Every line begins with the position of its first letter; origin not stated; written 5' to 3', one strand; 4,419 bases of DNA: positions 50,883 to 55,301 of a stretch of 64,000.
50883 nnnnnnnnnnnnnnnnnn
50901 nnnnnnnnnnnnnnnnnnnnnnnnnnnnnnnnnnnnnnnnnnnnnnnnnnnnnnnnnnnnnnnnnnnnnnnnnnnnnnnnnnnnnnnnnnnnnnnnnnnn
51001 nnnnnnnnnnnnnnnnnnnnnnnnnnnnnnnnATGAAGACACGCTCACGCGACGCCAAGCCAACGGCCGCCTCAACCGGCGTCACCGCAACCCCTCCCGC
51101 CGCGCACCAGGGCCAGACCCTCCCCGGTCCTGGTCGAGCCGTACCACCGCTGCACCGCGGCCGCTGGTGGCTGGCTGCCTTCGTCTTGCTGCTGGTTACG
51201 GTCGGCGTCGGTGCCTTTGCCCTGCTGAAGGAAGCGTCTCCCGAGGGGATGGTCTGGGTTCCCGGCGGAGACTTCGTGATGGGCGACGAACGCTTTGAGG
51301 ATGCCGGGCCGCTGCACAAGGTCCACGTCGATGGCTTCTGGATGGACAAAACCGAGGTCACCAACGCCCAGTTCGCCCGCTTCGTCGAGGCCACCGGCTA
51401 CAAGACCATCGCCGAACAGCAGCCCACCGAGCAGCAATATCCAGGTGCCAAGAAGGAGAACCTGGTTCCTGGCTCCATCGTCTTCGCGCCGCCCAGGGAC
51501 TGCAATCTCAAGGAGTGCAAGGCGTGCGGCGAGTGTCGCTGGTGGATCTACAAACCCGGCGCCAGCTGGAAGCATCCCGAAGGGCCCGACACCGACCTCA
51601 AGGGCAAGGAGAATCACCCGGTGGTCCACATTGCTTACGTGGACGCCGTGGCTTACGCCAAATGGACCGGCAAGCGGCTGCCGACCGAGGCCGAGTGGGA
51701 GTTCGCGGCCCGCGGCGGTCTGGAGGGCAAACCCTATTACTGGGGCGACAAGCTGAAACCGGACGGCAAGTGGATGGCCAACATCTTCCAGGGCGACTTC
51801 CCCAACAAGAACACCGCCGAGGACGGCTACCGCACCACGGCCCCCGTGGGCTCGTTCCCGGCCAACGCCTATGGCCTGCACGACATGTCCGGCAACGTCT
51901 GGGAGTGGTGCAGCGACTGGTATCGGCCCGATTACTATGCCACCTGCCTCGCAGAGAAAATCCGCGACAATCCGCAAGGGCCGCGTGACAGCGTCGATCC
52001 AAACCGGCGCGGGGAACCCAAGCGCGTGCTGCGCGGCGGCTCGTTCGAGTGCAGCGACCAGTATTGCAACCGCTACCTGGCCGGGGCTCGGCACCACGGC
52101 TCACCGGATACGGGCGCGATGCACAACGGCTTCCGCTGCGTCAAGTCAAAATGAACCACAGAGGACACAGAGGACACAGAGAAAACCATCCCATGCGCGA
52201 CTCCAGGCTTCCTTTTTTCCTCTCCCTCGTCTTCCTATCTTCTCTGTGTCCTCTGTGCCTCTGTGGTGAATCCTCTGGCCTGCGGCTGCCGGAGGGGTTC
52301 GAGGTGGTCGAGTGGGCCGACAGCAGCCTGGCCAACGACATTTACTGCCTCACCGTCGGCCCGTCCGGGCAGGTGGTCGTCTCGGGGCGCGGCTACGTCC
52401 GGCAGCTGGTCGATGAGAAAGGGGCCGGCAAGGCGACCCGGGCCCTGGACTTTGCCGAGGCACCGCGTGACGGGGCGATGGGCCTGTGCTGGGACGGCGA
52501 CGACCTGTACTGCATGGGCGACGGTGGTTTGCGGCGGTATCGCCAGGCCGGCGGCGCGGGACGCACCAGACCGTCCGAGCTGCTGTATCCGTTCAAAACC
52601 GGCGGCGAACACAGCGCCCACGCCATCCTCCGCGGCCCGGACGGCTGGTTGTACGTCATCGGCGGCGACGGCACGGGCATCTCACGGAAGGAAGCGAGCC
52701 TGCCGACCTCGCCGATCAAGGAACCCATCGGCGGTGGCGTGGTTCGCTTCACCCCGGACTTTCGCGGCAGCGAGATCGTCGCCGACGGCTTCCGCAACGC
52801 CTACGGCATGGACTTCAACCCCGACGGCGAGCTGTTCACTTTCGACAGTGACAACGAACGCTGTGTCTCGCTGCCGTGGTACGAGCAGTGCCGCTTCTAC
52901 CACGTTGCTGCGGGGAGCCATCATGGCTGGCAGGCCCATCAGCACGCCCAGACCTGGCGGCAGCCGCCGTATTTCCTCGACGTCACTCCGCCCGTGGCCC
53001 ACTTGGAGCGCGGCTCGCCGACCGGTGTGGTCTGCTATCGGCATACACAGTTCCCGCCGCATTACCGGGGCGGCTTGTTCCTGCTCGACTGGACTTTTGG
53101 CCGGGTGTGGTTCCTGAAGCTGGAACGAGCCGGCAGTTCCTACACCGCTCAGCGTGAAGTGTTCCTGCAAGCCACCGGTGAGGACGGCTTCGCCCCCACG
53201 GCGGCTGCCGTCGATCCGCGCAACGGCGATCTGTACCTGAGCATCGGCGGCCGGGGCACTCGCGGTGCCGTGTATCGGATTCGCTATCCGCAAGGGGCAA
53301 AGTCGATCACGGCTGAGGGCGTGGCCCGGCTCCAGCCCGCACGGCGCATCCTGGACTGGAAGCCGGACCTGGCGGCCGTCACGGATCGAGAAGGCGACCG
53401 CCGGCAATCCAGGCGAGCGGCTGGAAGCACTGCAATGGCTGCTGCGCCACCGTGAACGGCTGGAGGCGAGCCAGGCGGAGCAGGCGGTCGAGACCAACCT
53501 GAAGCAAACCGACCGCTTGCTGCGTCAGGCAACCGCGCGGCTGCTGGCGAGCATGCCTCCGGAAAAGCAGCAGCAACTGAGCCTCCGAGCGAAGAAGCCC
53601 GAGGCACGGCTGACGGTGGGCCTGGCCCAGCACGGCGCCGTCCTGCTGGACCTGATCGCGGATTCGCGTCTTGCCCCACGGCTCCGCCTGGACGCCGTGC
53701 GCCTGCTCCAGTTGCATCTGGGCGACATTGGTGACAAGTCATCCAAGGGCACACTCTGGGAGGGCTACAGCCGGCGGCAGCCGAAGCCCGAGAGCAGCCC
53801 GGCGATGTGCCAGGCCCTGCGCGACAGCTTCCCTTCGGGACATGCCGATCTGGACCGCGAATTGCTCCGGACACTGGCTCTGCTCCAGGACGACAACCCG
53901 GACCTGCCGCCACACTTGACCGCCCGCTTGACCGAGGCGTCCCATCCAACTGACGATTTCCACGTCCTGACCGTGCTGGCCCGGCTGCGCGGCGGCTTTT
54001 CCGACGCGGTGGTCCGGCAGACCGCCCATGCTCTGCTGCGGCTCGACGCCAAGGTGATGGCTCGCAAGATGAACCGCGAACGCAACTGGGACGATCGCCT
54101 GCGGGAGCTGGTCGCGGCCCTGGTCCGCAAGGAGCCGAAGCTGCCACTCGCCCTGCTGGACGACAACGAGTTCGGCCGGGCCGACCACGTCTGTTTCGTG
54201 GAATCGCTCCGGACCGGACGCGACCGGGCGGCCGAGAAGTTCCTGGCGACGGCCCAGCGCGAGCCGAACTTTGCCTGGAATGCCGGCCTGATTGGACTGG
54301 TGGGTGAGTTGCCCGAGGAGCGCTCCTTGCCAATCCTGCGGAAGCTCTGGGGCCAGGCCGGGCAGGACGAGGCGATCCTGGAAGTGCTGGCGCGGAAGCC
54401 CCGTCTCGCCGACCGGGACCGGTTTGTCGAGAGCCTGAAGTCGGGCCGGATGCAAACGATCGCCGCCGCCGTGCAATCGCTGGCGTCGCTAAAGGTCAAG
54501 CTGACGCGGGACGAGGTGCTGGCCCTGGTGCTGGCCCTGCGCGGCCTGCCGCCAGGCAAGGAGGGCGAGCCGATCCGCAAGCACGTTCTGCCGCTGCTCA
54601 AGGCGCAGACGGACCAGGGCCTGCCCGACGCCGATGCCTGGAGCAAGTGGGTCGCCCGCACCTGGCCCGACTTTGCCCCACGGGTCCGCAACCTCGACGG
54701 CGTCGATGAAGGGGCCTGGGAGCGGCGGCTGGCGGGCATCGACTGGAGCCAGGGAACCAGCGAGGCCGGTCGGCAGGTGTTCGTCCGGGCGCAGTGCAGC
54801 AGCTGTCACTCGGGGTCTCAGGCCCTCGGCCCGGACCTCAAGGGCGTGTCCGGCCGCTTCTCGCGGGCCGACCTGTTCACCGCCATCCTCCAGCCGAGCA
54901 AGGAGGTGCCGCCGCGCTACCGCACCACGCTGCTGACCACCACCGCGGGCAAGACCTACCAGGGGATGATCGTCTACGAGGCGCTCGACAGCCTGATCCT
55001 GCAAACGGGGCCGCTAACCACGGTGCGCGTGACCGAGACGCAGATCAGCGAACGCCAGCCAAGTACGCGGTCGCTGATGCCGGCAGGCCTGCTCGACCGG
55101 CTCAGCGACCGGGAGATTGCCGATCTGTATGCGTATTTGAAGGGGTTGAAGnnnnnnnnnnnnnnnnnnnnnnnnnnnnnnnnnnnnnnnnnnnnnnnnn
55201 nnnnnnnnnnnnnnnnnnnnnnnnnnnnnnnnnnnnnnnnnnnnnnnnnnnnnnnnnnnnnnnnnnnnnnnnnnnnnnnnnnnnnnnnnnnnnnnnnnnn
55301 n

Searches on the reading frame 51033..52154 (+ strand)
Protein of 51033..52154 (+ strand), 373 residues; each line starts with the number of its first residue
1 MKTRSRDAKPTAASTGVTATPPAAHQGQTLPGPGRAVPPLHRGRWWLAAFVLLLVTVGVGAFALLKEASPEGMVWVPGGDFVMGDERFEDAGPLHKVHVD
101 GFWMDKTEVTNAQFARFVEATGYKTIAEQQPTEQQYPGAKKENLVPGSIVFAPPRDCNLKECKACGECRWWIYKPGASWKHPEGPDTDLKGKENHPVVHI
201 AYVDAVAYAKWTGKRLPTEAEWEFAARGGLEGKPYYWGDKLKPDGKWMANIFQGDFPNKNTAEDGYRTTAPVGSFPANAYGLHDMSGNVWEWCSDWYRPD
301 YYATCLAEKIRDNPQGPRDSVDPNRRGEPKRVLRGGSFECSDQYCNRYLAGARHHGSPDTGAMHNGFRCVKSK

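Call 10: search_protein_families(library=pfam, proteins=[window:51033-52151:+], max_evalue=0.01)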
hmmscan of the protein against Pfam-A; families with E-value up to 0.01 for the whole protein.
window:51033-52151:+ (373 aa): 1 family
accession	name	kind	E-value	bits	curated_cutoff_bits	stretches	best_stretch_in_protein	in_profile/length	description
PF03781.23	FGE-sulfatase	-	8.1e-82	275.1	23.3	1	71-371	3-255/255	Sulfatase-modifying factor enzyme 1-like domain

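Call 11: search_protein_families(library=ncbifam, proteins=[window:51033-52151:+], max_evalue=0.01)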
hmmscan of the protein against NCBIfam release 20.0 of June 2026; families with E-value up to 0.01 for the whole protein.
window:51033-52151:+ (373 aa): 8 families
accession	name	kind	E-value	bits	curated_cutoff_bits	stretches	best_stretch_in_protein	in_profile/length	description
TIGR03525.2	GldK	equivalog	3e-42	145.4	350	2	213-372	255-406/408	T9SS ring complex lipoprotein PorK/GldK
NF041186.1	SenA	equivalog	2.2e-27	96.5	420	1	67-370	164-381/382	selenoneine synthase SenA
TIGR03440.2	egtB_TIGR03440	equivalog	2.3e-27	96.2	360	2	191-299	270-354/413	ergothioneine biosynthesis protein EgtB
NF051459.1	pyoverdine_PvdO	equivalog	1.9e-24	86.2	500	2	190-304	113-226/280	dihydropyoverdine dehydrogenase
TIGR03524.1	GldJ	equivalog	4.1e-19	68.7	458.2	2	214-299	264-367/559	gliding motility lipoprotein GldJ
TIGR03530.1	GldJ_short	equivalog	7.7e-11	41.5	382.9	1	234-370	251-389/396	gliding motility lipoprotein GldJ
TIGR04344.1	ovoA_Nterm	equivalog_domain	1.6e-10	40.5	400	1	195-297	296-384/444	5-histidylcysteine sulfoxide synthase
TIGR02171.1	Fb_sc_TIGR02171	subfamily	9e-05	20.6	544.35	1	212-307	157-227/912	TIGR02171 family lipoprotein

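Call 14: find_encoding_contigs(protein=window:51033-52154:+, flank=10000, max_places=10)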
Protein window:51033-52154:+ (373 aa): no gene with exactly this product is on record in the collection.

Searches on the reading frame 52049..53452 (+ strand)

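Call 10: search_protein_families(library=pfam, proteins=[window:52049-53452:+], max_evalue=0.01)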
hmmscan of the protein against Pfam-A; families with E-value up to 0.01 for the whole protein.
window:52049-53452:+ (468 aa): 2 families
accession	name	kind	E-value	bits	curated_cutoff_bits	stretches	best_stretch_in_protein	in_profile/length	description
PF23500.1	DUF7133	-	1.2e-09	38.4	27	1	183-397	127-344/385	Domain of unknown function (DUF7133)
PF07995.17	GSDH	-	0.00022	21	25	1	181-363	107-293/332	Glucose / Sorbosone dehydrogenase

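Call 11: search_protein_families(library=ncbifam, proteins=[window:52049-53452:+], max_evalue=0.01)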
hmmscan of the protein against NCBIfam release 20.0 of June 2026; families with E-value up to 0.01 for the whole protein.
window:52049-53452:+ (468 aa): 2 families
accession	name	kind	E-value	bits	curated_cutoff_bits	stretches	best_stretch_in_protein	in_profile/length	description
TIGR02604.1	Piru_Ver_Nterm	subfamily_domain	2.2e-27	96.4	122.2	1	119-397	51-336/367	PVC-type heme-binding CxxCH protein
NF033206.1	ScyE_fam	subfamily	0.0027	17.3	80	0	193-266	211-270/333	ScyD/ScyE family protein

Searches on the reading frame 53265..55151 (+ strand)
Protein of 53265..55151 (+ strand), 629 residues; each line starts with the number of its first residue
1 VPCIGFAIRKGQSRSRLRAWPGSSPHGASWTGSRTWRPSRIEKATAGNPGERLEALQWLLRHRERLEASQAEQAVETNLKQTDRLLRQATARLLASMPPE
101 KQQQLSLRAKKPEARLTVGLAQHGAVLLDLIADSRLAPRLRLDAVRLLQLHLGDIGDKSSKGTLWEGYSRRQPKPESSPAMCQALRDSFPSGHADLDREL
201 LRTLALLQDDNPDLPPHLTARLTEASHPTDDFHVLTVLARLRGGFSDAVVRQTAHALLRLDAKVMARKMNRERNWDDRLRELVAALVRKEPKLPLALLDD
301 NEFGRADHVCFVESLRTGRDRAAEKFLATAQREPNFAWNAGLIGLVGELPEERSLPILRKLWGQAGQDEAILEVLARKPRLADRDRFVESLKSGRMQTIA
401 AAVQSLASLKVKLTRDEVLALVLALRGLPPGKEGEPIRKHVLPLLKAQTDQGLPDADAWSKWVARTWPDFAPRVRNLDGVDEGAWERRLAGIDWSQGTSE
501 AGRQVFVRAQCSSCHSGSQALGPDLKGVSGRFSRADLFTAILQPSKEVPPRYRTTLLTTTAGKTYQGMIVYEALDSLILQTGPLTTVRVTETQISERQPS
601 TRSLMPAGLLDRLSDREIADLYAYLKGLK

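Call 10: search_protein_families(library=pfam, proteins=[window:53265-55151:+], max_evalue=0.01)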
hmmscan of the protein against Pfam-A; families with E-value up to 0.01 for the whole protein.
window:53265-55151:+ (629 aa): 2 families
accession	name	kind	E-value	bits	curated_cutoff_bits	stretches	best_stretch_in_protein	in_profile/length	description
PF13442.11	Cytochrome_CBB3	-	1.8e-07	31.8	27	1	500-551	4-51/68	Cytochrome C oxidase, cbb3-type, subunit III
PF00034.26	Cytochrom_C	-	2.7e-07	32.3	21.3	1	500-542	2-47/90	Cytochrome c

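Call 11: search_protein_families(library=ncbifam, proteins=[window:53265-55151:+], max_evalue=0.01)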
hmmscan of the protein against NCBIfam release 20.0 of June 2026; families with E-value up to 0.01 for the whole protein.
window:53265-55151:+ (629 aa): 2 families
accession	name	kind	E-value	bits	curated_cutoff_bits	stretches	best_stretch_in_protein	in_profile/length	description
TIGR02603.1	CxxCH_TIGR02603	domain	6.5e-22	78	68.15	1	499-626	3-132/134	putative heme-binding domain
TIGR04485.1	thiosulf_SoxX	equivalog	0.0023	18.6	61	0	509-625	3-75/78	sulfur oxidation c-type cytochrome SoxX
